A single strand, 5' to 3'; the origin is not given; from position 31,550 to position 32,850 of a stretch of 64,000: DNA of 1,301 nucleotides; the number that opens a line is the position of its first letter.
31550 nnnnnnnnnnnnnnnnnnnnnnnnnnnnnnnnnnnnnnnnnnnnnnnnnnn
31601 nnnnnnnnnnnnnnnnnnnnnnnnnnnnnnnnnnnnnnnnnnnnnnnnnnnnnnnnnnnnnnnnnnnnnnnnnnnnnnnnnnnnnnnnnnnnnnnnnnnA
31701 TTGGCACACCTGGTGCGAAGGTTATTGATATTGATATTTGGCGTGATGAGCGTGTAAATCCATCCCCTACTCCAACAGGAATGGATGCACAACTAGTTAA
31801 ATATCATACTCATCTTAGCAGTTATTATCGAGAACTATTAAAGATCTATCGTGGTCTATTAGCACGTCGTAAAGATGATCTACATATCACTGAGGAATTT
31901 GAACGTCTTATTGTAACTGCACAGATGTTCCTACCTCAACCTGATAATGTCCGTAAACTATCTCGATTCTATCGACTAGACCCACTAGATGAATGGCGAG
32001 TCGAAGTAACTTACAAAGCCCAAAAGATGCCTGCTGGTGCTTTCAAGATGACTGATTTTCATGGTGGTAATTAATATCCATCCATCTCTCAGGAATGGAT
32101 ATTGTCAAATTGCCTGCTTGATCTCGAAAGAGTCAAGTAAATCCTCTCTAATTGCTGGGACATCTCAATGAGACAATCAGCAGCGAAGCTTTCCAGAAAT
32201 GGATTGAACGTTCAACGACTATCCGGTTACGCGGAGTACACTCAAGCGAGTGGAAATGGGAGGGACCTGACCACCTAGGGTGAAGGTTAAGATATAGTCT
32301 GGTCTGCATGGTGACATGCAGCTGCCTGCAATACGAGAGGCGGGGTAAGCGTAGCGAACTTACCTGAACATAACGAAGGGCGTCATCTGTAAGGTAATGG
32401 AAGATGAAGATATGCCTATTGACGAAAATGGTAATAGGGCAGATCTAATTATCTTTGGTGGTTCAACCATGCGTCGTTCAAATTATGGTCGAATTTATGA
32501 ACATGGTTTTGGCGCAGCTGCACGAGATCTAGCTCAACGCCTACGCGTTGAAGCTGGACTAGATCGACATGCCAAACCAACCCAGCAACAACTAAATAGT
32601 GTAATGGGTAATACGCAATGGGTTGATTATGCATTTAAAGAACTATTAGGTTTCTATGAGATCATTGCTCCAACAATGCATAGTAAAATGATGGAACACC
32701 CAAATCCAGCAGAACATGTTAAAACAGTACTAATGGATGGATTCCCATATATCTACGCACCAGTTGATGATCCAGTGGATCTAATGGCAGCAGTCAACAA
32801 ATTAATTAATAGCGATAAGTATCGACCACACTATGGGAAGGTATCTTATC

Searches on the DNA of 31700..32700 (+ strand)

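Call 41: search_dna_similar(query=window:31700-32700:+, collection=phages, mode=near, max_rows=40)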
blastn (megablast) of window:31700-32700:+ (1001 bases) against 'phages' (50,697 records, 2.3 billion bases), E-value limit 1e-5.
Records with a match: 82; places in all: 95; records where one place covers at least 80% of the query: 45.
Best place of each record, by identity: >=99% 34; 95-99% 13; 80-90% 35.
By first word of the organism name: Pseudomonas 46; Salmonella 20; Escherichia 12; Enterobacteria 2; Bacillus 1; Acinetobacter 1.
By host as written in the record: Pseudomonas aeruginosa 23; Pseudomonas aeruginosa PAO1 8; Escherichia coli 7; - 4; Salmonella sp. 4; Salmonella enterica subsp. enterica serovar Shubra 3; Salmonella enterica QH 3; Salmonella paratyphi 3; and 21 more.
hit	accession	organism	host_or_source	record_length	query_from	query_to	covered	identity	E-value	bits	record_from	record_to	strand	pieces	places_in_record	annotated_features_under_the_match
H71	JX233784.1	Pseudomonas phage PA7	Pseudomonas aeruginosa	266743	1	1001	100%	100.0%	0e+0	1849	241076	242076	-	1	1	hypothetical protein (x2)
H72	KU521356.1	Pseudomonas phage KTN4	Pseudomonas aeruginosa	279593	1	1001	100%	100.0%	0e+0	1849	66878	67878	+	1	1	putative non-virion DNA-dependent RNA polymerase subunit (x2)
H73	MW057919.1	Pseudomonas phage vB_PaeM_kmuB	Pseudomonas aeruginosa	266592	1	1001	100%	100.0%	0e+0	1849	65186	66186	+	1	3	hypothetical protein (x2)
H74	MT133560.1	Pseudomonas phage fnug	Pseudomonas aeruginosa PAO1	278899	1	1001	100%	100.0%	0e+0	1849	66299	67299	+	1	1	hypothetical protein (x2)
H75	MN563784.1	Pseudomonas phage vB_PA32_GUMS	Pseudomonas aeruginosa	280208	1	1001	100%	100.0%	0e+0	1849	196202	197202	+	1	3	hypothetical protein (x2)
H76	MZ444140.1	Pseudomonas phage PA7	Pseudomonas aeruginosa Y12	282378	1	1001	100%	100.0%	0e+0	1849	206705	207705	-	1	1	hypothetical protein (x2)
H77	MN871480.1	Pseudomonas phage PaSz-1_45_270k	Pseudomonas aeruginosa PAO1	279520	1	1001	100%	100.0%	0e+0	1849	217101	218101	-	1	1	record has no annotation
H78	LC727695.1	Pseudomonas phage sp. Brmt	Pseudomonas aeruginosa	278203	1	1001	100%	100.0%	0e+0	1849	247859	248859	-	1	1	hypothetical protein (x2)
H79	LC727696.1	Pseudomonas phage sp. 30-1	Pseudomonas aeruginosa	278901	1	1001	100%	100.0%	0e+0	1849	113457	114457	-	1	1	hypothetical protein (x2)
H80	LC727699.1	Pseudomonas phage sp. LC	Pseudomonas aeruginosa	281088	1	1001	100%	100.0%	0e+0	1849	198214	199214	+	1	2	hypothetical protein (x2)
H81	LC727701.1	Pseudomonas phage sp. NK1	Pseudomonas aeruginosa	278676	1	1001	100%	100.0%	0e+0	1849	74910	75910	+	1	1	hypothetical protein (x2)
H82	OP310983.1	Pseudomonas phage Koomba boorn-mokiny kep-wari Wadjak 1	Pseudomonas aeruginosa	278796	1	1001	100%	100.0%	0e+0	1849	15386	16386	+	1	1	RNA polymerase beta subunit | RNA polymerase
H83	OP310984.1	Pseudomonas phage Koomba boorn-mokiny kep-wari Wadjak 2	Pseudomonas aeruginosa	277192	1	1001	100%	100.0%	0e+0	1849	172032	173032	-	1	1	RNA polymerase beta subunit | RNA polymerase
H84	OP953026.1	Pseudomonas phage pPA-N1803-4At.2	Pseudomonas aeruginosa N1803-4At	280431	1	1001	100%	100.0%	0e+0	1849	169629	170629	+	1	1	hypothetical protein (x2)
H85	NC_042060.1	Pseudomonas phage PA7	Pseudomonas aeruginosa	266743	1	1001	100%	100.0%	0e+0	1849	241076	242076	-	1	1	RNA polymerase beta subunit | RNA polymerase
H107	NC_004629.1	Pseudomonas phage phiKZ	-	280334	1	1001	100%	98.1%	0e+0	1735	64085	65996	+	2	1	PHIKZ072 | RNA polymerase beta subunit | RNA polymerase | PHIKZ072.1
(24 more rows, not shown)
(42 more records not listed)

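Call 42: get_annotated_region(hit=H107, flank=200)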
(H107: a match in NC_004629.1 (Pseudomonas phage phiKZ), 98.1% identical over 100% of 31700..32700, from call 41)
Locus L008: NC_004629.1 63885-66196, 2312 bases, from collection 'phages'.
description: Pseudomonas phage phiKZ, complete genome.
organism: Pseudomonas phage phiKZ (NCBI taxid 2905945)
taxonomy: Viruses; Duplodnaviria; Heunggongvirae; Uroviricota; Caudoviricetes; Phikzvirus; Phikzvirus phiKZ
host: -; source: -; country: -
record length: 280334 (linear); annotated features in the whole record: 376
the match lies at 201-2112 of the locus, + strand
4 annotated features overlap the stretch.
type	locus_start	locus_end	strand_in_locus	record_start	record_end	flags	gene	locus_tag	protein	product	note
CDS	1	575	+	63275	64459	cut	-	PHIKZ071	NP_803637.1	RNA polymerase beta subunit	-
CDS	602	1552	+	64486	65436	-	-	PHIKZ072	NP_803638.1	PHIKZ072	-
CDS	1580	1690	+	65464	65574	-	-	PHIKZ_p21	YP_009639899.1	PHIKZ072.1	-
CDS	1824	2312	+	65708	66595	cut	-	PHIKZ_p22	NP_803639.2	RNA polymerase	-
